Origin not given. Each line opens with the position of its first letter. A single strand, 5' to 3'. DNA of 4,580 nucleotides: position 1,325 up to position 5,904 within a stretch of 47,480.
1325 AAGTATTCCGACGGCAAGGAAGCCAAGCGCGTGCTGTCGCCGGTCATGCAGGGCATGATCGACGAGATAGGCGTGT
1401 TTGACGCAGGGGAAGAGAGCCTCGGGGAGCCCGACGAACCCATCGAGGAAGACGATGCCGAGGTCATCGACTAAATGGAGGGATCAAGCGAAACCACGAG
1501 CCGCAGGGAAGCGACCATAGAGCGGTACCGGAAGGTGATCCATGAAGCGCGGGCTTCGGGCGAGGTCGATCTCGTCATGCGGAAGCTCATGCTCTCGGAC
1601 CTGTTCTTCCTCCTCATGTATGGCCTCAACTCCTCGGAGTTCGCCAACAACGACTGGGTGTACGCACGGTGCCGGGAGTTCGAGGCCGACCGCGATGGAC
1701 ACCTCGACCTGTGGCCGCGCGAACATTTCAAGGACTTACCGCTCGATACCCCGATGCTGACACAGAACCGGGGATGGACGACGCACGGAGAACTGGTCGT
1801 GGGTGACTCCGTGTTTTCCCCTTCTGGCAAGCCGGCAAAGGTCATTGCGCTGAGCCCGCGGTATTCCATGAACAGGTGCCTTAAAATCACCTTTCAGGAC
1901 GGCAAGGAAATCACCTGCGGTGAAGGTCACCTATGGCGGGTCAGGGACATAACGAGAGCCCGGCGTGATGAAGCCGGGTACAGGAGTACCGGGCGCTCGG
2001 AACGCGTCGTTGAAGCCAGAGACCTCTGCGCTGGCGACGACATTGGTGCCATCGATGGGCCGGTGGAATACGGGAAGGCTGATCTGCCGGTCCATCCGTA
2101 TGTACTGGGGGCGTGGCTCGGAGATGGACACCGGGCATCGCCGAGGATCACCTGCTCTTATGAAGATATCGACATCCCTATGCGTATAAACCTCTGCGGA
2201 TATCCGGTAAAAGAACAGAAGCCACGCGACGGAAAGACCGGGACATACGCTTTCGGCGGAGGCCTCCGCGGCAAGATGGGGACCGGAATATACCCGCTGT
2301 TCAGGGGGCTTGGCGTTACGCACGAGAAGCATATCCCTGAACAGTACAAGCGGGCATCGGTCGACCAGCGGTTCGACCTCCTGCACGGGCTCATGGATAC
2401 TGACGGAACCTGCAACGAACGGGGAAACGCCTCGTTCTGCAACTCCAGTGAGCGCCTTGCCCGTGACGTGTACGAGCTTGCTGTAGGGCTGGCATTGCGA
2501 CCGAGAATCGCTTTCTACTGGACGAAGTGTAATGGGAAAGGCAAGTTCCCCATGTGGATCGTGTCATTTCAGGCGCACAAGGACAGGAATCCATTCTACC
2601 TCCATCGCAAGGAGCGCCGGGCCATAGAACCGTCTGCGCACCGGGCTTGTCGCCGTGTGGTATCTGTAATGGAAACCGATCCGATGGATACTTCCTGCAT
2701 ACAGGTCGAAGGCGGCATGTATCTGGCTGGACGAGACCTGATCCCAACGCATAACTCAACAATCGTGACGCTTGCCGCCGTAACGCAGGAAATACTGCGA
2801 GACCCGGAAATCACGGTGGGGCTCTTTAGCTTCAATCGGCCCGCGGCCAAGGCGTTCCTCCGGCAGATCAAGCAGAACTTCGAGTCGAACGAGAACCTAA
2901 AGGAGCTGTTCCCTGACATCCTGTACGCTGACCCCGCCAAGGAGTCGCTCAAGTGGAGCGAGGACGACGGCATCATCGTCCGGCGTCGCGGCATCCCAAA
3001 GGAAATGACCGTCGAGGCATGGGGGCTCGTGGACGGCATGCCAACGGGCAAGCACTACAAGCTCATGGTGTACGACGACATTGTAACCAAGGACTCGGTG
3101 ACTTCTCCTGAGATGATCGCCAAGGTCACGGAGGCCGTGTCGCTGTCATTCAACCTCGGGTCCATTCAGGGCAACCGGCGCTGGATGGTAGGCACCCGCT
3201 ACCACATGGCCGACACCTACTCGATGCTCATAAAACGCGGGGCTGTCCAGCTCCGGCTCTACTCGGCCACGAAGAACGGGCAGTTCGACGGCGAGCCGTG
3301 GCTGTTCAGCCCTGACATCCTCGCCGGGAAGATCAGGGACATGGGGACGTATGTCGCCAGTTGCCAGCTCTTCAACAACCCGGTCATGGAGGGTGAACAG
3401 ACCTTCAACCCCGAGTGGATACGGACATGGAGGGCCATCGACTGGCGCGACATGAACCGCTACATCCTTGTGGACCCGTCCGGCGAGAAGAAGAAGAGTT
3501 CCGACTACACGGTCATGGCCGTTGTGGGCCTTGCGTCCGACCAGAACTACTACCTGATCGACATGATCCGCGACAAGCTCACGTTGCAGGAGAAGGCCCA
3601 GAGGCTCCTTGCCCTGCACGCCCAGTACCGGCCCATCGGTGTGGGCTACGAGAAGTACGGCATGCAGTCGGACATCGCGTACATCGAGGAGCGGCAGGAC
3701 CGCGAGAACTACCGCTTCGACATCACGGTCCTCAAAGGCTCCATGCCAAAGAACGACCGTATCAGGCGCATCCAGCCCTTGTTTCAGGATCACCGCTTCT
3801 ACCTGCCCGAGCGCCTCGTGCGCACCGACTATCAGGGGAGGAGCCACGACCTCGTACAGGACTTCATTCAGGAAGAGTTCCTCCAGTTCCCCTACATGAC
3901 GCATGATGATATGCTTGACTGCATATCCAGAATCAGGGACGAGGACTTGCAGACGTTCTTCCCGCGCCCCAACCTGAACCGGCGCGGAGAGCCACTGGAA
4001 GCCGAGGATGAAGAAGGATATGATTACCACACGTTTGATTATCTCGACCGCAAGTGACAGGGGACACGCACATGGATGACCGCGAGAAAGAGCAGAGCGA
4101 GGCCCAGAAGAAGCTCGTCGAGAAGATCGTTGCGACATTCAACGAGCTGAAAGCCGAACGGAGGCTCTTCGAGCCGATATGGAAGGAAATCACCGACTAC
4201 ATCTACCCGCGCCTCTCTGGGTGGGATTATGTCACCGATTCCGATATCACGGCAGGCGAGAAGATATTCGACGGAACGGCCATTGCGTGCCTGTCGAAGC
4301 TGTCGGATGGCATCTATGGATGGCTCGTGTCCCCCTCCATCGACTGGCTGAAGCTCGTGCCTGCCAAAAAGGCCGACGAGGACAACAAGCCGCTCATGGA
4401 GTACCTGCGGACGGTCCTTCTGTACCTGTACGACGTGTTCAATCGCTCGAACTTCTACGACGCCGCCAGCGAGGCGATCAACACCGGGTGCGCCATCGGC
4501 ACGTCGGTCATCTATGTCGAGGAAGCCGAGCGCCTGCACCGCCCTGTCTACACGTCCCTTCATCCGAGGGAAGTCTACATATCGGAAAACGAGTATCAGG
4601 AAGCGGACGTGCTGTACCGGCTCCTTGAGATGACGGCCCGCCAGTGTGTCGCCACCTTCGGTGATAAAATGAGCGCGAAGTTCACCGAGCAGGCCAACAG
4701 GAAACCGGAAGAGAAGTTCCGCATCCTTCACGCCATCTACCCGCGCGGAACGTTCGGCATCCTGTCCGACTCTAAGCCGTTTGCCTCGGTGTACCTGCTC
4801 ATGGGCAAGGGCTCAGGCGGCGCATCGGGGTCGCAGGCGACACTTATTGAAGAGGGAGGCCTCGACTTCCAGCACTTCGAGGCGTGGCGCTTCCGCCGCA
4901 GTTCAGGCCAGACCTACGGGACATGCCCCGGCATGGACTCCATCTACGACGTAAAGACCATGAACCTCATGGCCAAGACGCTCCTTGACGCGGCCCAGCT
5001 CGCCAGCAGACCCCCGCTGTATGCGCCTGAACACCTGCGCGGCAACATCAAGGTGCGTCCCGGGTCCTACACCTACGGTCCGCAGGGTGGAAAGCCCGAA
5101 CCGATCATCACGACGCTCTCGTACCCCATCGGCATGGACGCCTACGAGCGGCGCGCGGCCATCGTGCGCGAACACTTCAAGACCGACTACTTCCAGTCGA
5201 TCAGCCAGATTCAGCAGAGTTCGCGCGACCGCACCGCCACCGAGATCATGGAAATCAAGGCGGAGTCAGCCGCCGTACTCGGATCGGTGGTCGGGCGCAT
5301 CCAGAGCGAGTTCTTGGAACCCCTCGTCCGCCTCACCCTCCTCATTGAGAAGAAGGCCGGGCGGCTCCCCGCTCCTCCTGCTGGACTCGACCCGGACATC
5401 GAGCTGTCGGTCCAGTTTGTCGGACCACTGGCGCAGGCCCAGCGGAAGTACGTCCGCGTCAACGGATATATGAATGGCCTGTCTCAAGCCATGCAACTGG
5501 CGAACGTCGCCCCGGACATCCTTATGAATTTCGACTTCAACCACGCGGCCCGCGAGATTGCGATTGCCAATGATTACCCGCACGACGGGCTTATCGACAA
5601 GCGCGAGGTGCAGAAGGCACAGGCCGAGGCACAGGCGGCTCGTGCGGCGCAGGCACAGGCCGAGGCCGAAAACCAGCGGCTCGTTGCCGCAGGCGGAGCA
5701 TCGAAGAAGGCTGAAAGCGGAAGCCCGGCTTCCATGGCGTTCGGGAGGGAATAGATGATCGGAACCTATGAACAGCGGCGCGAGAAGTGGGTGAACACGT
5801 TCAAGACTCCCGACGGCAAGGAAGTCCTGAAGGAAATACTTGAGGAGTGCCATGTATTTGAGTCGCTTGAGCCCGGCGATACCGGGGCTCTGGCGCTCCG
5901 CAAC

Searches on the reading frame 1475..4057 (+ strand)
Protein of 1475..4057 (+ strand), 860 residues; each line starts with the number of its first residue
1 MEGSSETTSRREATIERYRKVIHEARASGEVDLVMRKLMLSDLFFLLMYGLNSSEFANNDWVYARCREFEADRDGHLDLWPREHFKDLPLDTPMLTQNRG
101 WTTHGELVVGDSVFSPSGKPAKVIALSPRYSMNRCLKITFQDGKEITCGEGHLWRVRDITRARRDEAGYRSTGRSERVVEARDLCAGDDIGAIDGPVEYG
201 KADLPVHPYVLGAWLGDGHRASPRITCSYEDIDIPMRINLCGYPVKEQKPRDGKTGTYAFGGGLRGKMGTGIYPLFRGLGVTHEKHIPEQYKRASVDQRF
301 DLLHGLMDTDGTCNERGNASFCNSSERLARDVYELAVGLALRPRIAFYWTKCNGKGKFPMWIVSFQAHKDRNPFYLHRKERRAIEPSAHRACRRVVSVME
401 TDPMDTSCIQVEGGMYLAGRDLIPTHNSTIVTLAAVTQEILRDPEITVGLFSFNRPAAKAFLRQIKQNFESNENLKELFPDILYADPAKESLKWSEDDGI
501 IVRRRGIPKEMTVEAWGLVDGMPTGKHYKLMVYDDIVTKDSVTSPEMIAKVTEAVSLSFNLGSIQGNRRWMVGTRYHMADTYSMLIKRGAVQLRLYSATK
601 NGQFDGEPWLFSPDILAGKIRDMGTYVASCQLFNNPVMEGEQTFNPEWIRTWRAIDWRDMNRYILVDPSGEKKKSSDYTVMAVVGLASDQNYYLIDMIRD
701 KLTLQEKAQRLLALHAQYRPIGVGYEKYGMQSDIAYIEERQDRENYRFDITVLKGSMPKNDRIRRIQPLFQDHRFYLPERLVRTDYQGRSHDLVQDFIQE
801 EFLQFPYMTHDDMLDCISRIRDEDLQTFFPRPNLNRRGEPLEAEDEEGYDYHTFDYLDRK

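Call 21: search_protein_families(library=pfam, proteins=[window:1475-4057:+], max_evalue=0.001)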
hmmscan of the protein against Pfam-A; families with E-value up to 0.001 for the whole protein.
window:1475-4057:+ (860 aa): 1 family
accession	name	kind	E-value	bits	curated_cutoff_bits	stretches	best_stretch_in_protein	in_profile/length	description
PF17289.8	Terminase_6C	-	0.00023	21.6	22.6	1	666-789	3-116/155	Terminase RNaseH-like domain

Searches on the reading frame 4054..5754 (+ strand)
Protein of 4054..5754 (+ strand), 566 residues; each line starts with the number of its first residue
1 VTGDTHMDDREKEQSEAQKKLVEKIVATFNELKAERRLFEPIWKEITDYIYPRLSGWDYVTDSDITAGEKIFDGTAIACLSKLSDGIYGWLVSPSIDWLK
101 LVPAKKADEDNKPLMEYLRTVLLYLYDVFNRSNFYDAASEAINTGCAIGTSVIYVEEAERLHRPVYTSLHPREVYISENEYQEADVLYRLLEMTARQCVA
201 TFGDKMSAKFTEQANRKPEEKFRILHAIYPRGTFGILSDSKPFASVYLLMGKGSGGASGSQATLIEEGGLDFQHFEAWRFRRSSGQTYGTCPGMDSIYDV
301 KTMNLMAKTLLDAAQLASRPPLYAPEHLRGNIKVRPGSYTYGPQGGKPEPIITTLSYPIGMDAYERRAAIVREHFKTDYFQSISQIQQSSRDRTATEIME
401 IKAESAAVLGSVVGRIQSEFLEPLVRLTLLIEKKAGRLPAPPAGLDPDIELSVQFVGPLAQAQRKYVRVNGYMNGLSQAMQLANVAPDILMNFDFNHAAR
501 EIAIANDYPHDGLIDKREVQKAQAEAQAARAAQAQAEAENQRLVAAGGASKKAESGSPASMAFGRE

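Call 21: search_protein_families(library=pfam, proteins=[window:4054-5754:+], max_evalue=0.001)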
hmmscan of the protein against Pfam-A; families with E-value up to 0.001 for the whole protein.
window:4054-5754:+ (566 aa): 1 family
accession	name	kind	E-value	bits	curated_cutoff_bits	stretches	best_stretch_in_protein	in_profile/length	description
PF12236.14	Head-tail_con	-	9.1e-98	328.2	27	1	24-511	3-487/489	Bacteriophage head to tail connecting protein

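Call 46: search_dna_similar(query=window:4054-5754:+, collection=phages, mode=protein, max_rows=12)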
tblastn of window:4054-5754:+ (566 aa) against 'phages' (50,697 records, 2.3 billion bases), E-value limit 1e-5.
Records with a match: 204; places in all: 205; records where one place covers at least 80% of the query: 187.
Best place of each record, by identity: <60% 204.
By first word of the organism name: Vibrio 46; Pelagibacter 23; Pseudomonas 16; Escherichia 15; Xanthomonas 15; Salmonella 12; Liberibacter 12; Caudoviricetes 11; Acinetobacter 6; Bordetella 5; and 20 more.
By host as written in the record: - 55; Candidatus Pelagibacter ubique HTCC1062 14; Vibrio cholerae 2095 9; Vibrio cholerae 7; Xanthomonas albilineans CFBP2523 6; Pseudomonas aeruginosa PA14 5; Candidatus Pelagibacter sp. HTCC1062 4; Escherichia coli O157:H7 4; and 69 more.
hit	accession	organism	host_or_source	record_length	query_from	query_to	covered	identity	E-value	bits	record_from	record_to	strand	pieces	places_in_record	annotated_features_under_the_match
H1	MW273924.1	Pelagibacter phage HTVC100P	Candidatus Pelagibacter sp. HTCC7211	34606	18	487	83%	31.2%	6e-55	206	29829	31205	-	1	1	head-tail connector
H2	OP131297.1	Pelagibacter phage Skadi-3 EXVC103P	Candidatus Pelagibacter ubique HTCC1062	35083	17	504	86%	29.3%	1e-51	196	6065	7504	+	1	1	head-tail connector/portal protein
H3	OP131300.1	Pelagibacter phage Skadi-7 EXVC107P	Candidatus Pelagibacter ubique HTCC1062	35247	17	504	86%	29.3%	1e-51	196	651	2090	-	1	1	head-tail connector/portal protein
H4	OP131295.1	Pelagibacter phage Skadi-10 EXVC110P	Candidatus Pelagibacter ubique HTCC1062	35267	17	504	86%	29.3%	1e-51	196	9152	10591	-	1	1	head-tail connector/portal protein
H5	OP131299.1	Pelagibacter phage Skadi-2 EXVC102P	Candidatus Pelagibacter ubique HTCC1062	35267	17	504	86%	29.3%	1e-51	196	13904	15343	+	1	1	head-tail connector/portal protein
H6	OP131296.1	Pelagibacter phage Skadi-8 EXVC108P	Candidatus Pelagibacter ubique HTCC1062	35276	17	504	86%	29.3%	1e-51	196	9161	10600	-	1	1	head-tail connector/portal protein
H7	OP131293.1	Pelagibacter phage Skadi-5 EXVC105P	Candidatus Pelagibacter ubique HTCC1062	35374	17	504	86%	29.3%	1e-51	196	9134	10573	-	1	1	head-tail connector/portal protein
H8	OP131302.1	Pelagibacter phage Skadi-1 EXVC101P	Candidatus Pelagibacter ubique HTCC1062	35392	17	504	86%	29.3%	1e-51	196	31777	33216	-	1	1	head-tail connector/portal protein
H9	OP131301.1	Pelagibacter phage Skadi-4 EXVC104P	Candidatus Pelagibacter ubique HTCC1062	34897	17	504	86%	29.3%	1e-51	196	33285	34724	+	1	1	similar to head-tail connector/portal protein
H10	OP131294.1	Pelagibacter phage Skadi-6 EXVC106P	Candidatus Pelagibacter ubique HTCC1062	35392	17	504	86%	29.3%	1e-51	196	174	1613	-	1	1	similar to head-tail connector/portal protein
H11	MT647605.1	Pelagibacter phage Lederberg EXVC029P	Candidatus Pelagibacter ubique HTCC1062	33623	17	503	86%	29.3%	2e-52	199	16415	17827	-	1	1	putative head-tail connector protein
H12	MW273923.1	Pelagibacter phage HTVC035P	Candidatus Pelagibacter sp. HTCC1062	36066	17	487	83%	30.3%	3e-54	204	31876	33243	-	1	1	head-tail connector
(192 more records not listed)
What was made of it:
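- Tried and rejected: The portal is only about 30% identical to known podoviruses (call 46), so there is no annotated relative.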
